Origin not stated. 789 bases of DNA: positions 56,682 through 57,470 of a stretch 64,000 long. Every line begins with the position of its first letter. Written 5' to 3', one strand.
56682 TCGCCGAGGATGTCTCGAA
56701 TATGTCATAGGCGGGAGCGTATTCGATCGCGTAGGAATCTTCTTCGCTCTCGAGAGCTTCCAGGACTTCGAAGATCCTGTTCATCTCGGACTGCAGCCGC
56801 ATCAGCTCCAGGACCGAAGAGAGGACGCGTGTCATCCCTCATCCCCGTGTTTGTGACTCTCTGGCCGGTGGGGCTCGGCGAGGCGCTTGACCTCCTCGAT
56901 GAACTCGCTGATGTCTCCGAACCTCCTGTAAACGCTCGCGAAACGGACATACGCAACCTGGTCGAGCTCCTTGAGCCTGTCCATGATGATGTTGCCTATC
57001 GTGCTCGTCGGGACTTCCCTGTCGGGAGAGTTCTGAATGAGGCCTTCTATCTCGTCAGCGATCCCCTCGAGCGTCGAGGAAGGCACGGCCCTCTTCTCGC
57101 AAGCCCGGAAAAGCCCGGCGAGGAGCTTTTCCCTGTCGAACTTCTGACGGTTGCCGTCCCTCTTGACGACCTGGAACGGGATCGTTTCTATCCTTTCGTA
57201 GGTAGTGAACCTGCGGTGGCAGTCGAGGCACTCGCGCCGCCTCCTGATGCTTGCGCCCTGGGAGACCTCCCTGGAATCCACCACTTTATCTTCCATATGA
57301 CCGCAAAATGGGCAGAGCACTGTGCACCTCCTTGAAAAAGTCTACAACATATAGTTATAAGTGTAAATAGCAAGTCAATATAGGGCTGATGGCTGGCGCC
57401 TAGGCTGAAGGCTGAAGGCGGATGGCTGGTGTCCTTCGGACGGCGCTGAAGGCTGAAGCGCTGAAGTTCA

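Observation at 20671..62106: Novel-looking modular AT-rich intergenic repeat family (BOX-like): 8 loci, ~15 units, in a 60% GC genome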

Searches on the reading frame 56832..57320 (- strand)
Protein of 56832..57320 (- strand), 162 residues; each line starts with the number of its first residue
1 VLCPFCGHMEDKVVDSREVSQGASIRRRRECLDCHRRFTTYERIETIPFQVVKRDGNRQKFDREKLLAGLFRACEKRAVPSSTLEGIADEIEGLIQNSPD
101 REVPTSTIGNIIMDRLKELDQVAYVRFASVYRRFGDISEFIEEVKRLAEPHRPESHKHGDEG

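Call 23: search_protein_families(library=pfam, proteins=[window:56832-57320:-])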
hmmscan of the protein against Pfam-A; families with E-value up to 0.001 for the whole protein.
window:56832-57320:- (162 aa): 2 families
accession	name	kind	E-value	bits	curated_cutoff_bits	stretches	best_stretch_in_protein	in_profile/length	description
PF03477.21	ATP-cone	-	3e-22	79.4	25.8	1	50-134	2-85/88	ATP cone domain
PF22811.2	Zn_ribbon_NrdR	-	1.5e-21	76.5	27.2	1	1-42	1-42/42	Transcriptional repressor NrdR-like, N-terminal domain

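Call 24: find_encoding_contigs(protein=window:56832-57320:-, flank=10000, max_places=10)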
Protein window:56832-57320:- (162 aa): 22 contigs read that carry it; 10 places shown.
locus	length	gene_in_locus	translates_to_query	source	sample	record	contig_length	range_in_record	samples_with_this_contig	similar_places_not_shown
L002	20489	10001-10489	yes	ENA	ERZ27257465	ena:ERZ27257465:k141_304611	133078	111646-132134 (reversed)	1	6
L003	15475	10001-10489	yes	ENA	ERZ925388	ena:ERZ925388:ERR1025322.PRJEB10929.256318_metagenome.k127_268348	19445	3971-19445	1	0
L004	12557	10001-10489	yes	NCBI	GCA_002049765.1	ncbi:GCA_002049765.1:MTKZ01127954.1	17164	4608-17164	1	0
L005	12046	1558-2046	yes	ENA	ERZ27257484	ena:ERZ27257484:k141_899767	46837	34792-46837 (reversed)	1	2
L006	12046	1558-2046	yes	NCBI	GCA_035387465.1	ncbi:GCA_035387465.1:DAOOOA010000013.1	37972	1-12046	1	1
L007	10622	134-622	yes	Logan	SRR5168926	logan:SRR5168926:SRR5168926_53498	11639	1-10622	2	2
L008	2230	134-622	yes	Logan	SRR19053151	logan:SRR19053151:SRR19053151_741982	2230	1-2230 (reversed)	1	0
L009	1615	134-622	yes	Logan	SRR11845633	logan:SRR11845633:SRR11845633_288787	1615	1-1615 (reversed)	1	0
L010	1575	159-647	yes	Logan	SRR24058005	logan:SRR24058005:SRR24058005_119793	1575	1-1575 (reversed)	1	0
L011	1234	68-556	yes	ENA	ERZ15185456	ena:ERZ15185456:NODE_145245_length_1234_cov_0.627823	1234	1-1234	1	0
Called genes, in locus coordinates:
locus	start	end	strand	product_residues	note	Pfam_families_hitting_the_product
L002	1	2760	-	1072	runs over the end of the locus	PF00873:ACR_tran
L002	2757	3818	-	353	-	PF25917:BSH_RND, PF25973:BSH_CzcB (weak), PF25876:HH_MFP_RND (weak), PF25954:Beta-barrel_RND_2, PF25975:CzcB_C (weak), PF25989:YknX_C (weak)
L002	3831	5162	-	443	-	PF02321:OEP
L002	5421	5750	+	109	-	PF01740:STAS, PF13466:STAS_2 (weak)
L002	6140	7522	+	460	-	PF01235:Na_Ala_symp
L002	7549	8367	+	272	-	-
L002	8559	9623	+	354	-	-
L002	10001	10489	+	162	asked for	PF22811:Zn_ribbon_NrdR, PF03477:ATP-cone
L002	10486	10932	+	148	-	PF00011:HSP20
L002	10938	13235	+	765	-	PF02190:LON_substr_bdg, PF00004:AAA, PF07728:AAA_5 (faint), PF22667:Lon_lid, PF05362:Lon_C, PF13541:ChlI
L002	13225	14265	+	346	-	PF08240:ADH_N, PF00107:ADH_zinc_N (faint)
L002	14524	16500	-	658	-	-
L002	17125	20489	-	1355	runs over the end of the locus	PF01839:FG-GAP, PF13517:FG-GAP_3 (weak), PF01839:FG-GAP, PF13517:FG-GAP_3 (weak), PF01839:FG-GAP, PF13517:FG-GAP_3 (weak), PF01839:FG-GAP, PF01839:FG-GAP, +7 more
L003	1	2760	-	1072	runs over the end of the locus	PF00873:ACR_tran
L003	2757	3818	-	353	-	PF25917:BSH_RND, PF25973:BSH_CzcB (weak), PF25876:HH_MFP_RND (weak), PF25954:Beta-barrel_RND_2, PF25975:CzcB_C (weak), PF25989:YknX_C (weak)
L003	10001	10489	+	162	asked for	PF22811:Zn_ribbon_NrdR, PF03477:ATP-cone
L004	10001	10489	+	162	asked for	PF22811:Zn_ribbon_NrdR, PF03477:ATP-cone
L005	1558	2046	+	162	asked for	PF22811:Zn_ribbon_NrdR, PF03477:ATP-cone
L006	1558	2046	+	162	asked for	PF22811:Zn_ribbon_NrdR, PF03477:ATP-cone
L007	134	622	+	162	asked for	PF22811:Zn_ribbon_NrdR, PF03477:ATP-cone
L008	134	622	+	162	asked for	PF22811:Zn_ribbon_NrdR, PF03477:ATP-cone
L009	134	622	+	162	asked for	PF22811:Zn_ribbon_NrdR, PF03477:ATP-cone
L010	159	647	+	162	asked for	PF22811:Zn_ribbon_NrdR, PF03477:ATP-cone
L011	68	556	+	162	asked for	PF22811:Zn_ribbon_NrdR, PF03477:ATP-cone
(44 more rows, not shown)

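Call 25: list_cluster_members(proteins=[window:56832-57320:-, window:54086-56383:-, window:59799-61181:-])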
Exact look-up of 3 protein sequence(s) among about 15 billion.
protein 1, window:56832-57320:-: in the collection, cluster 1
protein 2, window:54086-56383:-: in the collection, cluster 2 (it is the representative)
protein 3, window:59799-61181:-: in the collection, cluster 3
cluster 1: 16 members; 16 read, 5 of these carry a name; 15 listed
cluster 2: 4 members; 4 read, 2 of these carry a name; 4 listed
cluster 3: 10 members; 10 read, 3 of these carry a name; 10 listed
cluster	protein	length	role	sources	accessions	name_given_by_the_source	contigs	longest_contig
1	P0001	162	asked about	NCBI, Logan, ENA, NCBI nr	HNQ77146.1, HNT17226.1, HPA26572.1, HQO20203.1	MAG TPA: transcriptional regulator NrdR [Acidobacteriota bacterium] | transcriptional regulator NrdR [Acidobacteriota bacterium]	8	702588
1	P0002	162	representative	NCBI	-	-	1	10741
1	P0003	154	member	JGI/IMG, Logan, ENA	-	transcriptional repressor NrdR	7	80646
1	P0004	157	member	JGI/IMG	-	transcriptional repressor NrdR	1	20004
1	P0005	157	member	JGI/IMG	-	transcriptional repressor NrdR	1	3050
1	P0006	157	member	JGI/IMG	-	transcriptional repressor NrdR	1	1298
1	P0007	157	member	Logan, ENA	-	-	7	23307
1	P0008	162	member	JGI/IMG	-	-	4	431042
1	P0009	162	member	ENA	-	-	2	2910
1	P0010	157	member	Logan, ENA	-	-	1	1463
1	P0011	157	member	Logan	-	-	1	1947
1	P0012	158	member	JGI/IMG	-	-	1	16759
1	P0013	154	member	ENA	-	-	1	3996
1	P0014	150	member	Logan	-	-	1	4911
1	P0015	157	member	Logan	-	-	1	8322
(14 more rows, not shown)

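Call 37: find_encoding_contigs(protein=P0003, flank=10000, max_places=4)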
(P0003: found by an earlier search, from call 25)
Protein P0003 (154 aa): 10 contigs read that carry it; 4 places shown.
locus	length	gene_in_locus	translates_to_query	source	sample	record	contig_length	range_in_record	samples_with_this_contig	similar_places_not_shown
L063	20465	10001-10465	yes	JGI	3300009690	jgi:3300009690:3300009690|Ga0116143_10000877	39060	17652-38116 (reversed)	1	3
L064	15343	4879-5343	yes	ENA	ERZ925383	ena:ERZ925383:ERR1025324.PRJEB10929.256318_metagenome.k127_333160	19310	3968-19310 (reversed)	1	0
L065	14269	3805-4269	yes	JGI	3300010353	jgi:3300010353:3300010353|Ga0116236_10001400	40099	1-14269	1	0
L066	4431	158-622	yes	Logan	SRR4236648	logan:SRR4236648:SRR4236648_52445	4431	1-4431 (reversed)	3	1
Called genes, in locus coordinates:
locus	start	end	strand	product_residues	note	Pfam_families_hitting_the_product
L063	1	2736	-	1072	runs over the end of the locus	PF00873:ACR_tran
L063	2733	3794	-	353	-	PF25917:BSH_RND, PF25973:BSH_CzcB (weak), PF25876:HH_MFP_RND (weak), PF25954:Beta-barrel_RND_2, PF25975:CzcB_C (weak), PF25989:YknX_C (weak)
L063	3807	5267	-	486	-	PF02321:OEP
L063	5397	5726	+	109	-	PF01740:STAS, PF13466:STAS_2 (weak)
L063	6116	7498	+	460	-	PF01235:Na_Ala_symp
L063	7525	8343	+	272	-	-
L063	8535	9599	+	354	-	-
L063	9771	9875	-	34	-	-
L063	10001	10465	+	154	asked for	PF22811:Zn_ribbon_NrdR, PF03477:ATP-cone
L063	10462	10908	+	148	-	PF00011:HSP20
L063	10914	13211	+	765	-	PF02190:LON_substr_bdg, PF00004:AAA, PF07728:AAA_5 (faint), PF22667:Lon_lid, PF05362:Lon_C, PF13541:ChlI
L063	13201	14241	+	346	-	PF08240:ADH_N, PF00107:ADH_zinc_N (faint)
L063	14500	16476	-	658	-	-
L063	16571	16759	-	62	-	-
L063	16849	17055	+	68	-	-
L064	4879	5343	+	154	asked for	PF22811:Zn_ribbon_NrdR, PF03477:ATP-cone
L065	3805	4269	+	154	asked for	PF22811:Zn_ribbon_NrdR, PF03477:ATP-cone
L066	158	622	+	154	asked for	PF22811:Zn_ribbon_NrdR, PF03477:ATP-cone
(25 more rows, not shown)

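Call 38: find_encoding_contigs(protein=P0008, flank=10000, max_places=4)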
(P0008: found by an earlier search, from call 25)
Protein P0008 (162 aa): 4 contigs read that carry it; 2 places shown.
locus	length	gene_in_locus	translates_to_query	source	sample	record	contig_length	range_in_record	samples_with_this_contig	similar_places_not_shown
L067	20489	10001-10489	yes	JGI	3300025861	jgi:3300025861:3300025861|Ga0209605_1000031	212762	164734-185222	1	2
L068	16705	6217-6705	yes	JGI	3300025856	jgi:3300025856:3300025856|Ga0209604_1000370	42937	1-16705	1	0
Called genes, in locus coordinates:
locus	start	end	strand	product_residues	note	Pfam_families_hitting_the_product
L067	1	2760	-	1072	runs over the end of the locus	PF00873:ACR_tran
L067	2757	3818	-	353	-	PF25917:BSH_RND, PF25973:BSH_CzcB (weak), PF25876:HH_MFP_RND (weak), PF25954:Beta-barrel_RND_2, PF25975:CzcB_C (weak), PF25989:YknX_C (weak)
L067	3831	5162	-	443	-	PF02321:OEP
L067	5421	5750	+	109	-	PF01740:STAS, PF13466:STAS_2 (weak)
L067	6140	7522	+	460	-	PF01235:Na_Ala_symp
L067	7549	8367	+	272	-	-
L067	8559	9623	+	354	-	-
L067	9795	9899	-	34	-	-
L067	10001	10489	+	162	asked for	PF22811:Zn_ribbon_NrdR, PF03477:ATP-cone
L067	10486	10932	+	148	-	PF00011:HSP20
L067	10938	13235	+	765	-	PF02190:LON_substr_bdg, PF00004:AAA, PF07728:AAA_5 (faint), PF22667:Lon_lid, PF05362:Lon_C, PF13541:ChlI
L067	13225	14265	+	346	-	PF08240:ADH_N, PF00107:ADH_zinc_N (faint)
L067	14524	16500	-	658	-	-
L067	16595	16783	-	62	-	-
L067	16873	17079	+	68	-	-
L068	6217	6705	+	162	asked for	PF22811:Zn_ribbon_NrdR, PF03477:ATP-cone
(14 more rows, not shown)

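Call 39: find_encoding_contigs(protein=P0007, flank=10000, max_places=3)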
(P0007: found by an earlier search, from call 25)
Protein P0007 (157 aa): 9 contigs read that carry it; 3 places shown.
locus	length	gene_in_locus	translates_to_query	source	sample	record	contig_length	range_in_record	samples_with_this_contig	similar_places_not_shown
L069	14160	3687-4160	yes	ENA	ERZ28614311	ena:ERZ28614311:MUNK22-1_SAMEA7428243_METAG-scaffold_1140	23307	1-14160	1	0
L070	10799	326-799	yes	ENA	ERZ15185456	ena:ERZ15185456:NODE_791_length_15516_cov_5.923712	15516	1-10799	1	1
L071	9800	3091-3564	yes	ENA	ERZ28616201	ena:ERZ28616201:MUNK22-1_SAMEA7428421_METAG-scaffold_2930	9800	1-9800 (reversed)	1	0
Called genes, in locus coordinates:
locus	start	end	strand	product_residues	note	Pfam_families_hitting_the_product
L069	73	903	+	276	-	-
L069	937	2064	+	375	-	-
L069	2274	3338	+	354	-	PF13428:TPR_14 (faint), PF14559:TPR_19 (weak)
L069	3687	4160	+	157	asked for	PF22811:Zn_ribbon_NrdR, PF03477:ATP-cone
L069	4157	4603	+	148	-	PF00011:HSP20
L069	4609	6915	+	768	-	PF02190:LON_substr_bdg, PF00004:AAA, PF07728:AAA_5 (weak), PF22667:Lon_lid, PF05362:Lon_C, PF13541:ChlI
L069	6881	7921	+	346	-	PF08240:ADH_N, PF00107:ADH_zinc_N (weak)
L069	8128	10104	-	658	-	-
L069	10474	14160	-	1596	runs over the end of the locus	PF01839:FG-GAP, PF01839:FG-GAP, PF01839:FG-GAP, PF01839:FG-GAP, PF01839:FG-GAP, PF13517:FG-GAP_3, PF01839:FG-GAP, PF01839:FG-GAP, +11 more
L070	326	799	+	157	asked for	PF22811:Zn_ribbon_NrdR, PF03477:ATP-cone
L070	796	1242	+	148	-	PF00011:HSP20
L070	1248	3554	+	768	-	PF02190:LON_substr_bdg, PF00004:AAA, PF07728:AAA_5 (weak), PF22667:Lon_lid, PF05362:Lon_C, PF13541:ChlI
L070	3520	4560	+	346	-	PF08240:ADH_N, PF00107:ADH_zinc_N (weak)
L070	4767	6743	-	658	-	-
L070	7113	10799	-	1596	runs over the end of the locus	PF01839:FG-GAP, PF01839:FG-GAP, PF01839:FG-GAP, PF01839:FG-GAP, PF01839:FG-GAP, PF13517:FG-GAP_3, PF01839:FG-GAP, PF01839:FG-GAP, +11 more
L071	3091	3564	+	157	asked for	PF22811:Zn_ribbon_NrdR, PF03477:ATP-cone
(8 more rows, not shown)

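Call 40: find_encoding_contigs(protein=P0012, flank=10000, max_places=3)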
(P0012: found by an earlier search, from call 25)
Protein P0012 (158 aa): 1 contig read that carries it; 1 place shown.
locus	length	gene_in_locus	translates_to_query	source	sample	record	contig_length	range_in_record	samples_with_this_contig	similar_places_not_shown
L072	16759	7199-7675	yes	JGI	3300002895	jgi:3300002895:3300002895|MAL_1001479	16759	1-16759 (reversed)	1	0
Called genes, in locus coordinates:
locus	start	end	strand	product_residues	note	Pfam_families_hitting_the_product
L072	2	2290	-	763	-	?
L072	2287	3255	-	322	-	PF25917:BSH_RND, PF25919:BSH_CusB (faint), PF25973:BSH_CzcB (faint), PF25954:Beta-barrel_RND_2, PF25975:CzcB_C, PF25989:YknX_C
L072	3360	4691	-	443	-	PF02321:OEP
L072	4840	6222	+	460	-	PF01235:Na_Ala_symp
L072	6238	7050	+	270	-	-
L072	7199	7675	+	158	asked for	PF22811:Zn_ribbon_NrdR, PF03477:ATP-cone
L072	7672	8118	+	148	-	PF00011:HSP20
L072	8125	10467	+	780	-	PF02190:LON_substr_bdg, PF00004:AAA, PF07728:AAA_5 (weak), PF22667:Lon_lid, PF05362:Lon_C, PF13541:ChlI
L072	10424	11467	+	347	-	PF08240:ADH_N, PF00107:ADH_zinc_N (weak)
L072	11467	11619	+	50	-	-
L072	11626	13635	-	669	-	-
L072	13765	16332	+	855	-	PF03706:LPG_synthase_TM, PF09924:LPG_synthase_C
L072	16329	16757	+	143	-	?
